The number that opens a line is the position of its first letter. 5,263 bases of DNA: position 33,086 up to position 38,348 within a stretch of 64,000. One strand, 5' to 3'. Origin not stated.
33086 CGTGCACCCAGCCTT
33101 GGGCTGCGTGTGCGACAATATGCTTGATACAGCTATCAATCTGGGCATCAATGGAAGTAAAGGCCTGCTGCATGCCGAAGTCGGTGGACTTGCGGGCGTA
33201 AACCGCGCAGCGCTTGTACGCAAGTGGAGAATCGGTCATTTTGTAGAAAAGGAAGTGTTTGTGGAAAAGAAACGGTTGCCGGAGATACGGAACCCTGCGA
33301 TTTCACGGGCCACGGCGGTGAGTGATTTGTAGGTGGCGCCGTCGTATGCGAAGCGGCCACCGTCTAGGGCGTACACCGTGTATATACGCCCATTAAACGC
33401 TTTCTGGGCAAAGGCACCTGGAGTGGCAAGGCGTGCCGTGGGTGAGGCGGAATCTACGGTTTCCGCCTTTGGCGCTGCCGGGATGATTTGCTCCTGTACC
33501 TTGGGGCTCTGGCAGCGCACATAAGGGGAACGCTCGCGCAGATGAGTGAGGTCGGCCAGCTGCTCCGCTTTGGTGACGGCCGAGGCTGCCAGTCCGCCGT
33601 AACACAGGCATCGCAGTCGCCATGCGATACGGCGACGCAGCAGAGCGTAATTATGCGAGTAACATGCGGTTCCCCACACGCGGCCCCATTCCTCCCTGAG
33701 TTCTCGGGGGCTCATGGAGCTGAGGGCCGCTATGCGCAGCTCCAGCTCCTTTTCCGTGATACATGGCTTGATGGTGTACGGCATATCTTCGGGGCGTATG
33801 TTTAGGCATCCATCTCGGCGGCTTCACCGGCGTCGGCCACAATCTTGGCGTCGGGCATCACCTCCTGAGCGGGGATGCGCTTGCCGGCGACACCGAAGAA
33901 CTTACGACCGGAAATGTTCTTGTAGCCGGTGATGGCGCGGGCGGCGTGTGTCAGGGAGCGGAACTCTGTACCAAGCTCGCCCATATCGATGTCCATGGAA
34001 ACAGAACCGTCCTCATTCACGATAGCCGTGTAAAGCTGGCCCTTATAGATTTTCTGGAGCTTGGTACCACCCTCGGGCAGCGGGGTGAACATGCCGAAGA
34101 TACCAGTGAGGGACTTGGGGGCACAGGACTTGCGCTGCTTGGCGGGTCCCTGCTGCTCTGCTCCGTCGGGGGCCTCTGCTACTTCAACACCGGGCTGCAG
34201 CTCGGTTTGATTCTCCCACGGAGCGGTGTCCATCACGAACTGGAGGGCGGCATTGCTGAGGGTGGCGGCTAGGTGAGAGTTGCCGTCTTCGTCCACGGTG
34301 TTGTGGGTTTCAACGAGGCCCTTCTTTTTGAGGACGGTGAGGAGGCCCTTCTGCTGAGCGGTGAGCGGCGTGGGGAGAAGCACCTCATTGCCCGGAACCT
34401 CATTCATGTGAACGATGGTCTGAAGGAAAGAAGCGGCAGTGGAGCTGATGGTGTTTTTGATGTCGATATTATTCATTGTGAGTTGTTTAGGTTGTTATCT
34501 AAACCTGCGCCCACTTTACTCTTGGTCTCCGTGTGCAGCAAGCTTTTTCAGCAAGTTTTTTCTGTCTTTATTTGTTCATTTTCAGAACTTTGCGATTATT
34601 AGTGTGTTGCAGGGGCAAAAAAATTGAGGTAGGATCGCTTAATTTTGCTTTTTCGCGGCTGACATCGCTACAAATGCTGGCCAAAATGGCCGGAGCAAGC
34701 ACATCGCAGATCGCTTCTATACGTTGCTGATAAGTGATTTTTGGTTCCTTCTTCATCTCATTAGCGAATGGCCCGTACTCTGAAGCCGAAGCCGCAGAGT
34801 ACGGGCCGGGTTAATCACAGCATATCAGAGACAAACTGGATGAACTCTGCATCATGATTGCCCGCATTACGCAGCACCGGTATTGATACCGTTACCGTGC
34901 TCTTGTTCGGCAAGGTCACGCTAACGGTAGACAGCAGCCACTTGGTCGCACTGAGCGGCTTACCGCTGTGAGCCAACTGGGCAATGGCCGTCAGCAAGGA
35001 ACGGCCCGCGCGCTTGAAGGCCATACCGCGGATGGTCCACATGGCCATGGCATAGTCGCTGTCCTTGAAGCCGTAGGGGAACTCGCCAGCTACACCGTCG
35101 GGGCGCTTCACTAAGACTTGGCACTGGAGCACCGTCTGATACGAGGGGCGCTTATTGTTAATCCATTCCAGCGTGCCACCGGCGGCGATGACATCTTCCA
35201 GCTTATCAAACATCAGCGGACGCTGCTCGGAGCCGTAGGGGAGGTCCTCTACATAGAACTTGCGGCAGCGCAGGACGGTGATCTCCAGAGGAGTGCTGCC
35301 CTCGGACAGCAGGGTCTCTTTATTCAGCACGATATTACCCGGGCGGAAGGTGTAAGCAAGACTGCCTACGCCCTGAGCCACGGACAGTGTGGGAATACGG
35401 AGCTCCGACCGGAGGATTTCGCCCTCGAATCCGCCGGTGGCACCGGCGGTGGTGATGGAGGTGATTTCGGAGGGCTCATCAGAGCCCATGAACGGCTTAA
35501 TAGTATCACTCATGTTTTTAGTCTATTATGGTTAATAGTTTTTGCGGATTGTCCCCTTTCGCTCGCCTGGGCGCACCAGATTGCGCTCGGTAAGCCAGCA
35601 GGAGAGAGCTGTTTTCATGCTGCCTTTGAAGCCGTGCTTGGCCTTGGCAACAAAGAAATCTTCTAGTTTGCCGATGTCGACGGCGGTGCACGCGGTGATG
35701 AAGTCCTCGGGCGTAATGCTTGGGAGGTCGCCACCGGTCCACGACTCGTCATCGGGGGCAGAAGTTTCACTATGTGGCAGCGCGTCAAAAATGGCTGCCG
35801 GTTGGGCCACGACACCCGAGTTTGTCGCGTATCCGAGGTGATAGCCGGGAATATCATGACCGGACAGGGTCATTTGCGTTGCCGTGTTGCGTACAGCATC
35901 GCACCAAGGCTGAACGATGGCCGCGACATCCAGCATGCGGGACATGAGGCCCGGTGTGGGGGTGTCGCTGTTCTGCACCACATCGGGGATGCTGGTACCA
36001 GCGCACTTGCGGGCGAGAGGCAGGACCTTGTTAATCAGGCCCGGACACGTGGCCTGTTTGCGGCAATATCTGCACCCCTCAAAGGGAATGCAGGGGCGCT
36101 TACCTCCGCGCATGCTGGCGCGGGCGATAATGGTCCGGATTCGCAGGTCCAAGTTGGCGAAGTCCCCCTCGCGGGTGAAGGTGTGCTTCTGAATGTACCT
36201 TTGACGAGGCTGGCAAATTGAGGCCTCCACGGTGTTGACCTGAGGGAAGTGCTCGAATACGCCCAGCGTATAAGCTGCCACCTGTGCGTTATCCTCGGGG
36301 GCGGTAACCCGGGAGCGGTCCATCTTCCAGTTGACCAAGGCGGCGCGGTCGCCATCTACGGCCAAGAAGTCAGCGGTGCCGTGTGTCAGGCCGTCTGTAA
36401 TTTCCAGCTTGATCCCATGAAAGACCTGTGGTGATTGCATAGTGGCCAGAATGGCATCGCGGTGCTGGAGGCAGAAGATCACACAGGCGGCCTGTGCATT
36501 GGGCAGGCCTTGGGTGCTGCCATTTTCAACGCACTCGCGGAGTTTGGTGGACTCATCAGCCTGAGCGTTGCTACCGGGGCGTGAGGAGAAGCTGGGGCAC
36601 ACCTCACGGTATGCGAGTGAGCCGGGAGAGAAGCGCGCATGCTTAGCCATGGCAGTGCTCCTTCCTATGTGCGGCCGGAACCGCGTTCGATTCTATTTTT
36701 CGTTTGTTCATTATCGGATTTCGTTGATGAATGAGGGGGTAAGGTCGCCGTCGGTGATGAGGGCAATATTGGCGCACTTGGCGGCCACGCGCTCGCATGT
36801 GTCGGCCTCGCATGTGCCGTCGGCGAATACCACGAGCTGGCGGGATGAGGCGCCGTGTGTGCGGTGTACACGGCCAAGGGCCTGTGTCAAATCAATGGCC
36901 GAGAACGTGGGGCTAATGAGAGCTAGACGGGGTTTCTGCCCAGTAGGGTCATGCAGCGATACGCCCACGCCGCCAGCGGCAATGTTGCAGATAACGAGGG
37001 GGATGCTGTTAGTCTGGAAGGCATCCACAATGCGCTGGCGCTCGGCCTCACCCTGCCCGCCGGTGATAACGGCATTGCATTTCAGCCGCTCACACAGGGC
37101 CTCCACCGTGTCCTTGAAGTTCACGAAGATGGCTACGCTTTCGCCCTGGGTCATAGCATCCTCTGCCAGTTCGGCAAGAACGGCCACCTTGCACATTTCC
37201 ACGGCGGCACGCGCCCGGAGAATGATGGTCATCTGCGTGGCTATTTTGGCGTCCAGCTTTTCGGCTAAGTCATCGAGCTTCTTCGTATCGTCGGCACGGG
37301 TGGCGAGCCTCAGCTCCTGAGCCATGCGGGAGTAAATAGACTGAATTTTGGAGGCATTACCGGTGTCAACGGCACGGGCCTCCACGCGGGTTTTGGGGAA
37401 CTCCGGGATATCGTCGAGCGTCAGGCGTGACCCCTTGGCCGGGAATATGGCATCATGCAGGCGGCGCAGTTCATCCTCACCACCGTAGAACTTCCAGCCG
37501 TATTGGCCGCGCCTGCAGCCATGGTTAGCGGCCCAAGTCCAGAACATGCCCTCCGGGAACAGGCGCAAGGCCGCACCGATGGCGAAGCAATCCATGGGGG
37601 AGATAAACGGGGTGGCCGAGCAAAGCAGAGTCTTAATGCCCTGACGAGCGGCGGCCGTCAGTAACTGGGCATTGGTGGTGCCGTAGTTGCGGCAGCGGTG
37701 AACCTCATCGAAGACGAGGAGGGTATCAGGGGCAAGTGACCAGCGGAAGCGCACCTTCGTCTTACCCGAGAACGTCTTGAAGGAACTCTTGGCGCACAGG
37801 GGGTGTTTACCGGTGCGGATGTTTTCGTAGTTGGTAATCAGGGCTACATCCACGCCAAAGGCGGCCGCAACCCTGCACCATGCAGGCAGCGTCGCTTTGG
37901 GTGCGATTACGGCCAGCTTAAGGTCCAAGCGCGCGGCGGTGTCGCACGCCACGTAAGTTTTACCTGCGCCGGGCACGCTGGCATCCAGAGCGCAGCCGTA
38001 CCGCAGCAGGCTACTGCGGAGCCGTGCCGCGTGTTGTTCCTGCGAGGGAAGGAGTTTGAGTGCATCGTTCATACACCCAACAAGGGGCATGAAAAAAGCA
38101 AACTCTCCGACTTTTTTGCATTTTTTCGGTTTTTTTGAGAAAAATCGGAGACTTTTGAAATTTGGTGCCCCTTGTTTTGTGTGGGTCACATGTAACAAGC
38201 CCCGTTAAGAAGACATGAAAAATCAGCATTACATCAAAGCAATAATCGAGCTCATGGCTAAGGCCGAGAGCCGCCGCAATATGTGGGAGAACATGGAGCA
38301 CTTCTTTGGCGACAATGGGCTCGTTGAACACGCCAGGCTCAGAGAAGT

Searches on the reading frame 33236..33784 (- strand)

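Call 27: search_protein_families(library=pfam, proteins=[window:33236-33784:-], max_evalue=0.01)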
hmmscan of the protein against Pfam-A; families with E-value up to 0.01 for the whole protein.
window:33236-33784:- (182 aa): 1 family
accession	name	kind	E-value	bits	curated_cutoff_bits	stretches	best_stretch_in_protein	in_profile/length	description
PF11149.13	DUF2924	-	1.1e-28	100.6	31.2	1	17-174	3-133/135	Protein of unknown function (DUF2924)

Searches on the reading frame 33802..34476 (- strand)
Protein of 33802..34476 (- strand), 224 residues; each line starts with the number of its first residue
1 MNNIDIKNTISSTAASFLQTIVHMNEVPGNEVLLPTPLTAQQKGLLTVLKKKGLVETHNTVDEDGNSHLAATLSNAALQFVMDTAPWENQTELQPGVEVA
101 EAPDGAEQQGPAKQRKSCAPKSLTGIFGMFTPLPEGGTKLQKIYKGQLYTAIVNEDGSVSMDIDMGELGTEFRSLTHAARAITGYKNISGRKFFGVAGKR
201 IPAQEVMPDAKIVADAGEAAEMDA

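Call 27: search_protein_families(library=pfam, proteins=[window:33802-34476:-], max_evalue=0.01)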
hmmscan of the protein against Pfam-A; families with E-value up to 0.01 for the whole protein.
window:33802-34476:- (224 aa): 1 family
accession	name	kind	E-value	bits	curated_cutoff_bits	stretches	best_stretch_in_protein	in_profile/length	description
PF11149.13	DUF2924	-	3.4e-07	31.1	31.2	1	121-196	81-134/135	Protein of unknown function (DUF2924)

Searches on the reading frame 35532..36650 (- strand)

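Call 27: search_protein_families(library=pfam, proteins=[window:35532-36650:-], max_evalue=0.01)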
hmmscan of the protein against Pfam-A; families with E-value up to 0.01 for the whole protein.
window:35532-36650:- (372 aa): 2 families
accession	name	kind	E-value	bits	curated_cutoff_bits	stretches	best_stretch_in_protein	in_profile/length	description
PF10926.14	DUF2800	-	3e-17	63.3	21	1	81-272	108-294/368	Protein of unknown function (DUF2800)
PF12705.13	PDDEXK_1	-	1.6e-05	25.4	22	1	90-203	125-247/247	PD-(D/E)XK nuclease superfamily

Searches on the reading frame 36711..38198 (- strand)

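Call 27: search_protein_families(library=pfam, proteins=[window:36711-38198:-], max_evalue=0.01)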
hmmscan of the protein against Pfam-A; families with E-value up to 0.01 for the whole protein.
window:36711-38198:- (495 aa): 3 families
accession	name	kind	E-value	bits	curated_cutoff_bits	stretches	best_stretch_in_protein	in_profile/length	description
PF00271.37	Helicase_C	-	7.5e-09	36.3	23.5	1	337-447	2-109/110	Helicase conserved C-terminal domain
PF00270.35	DEAD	-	0.0084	16.3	26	0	159-198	119-161/167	DEAD/DEAH box helicase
PF04851.21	ResIII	-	0.0093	16.3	22.5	0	74-172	30-140/164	Type III restriction enzyme, res subunit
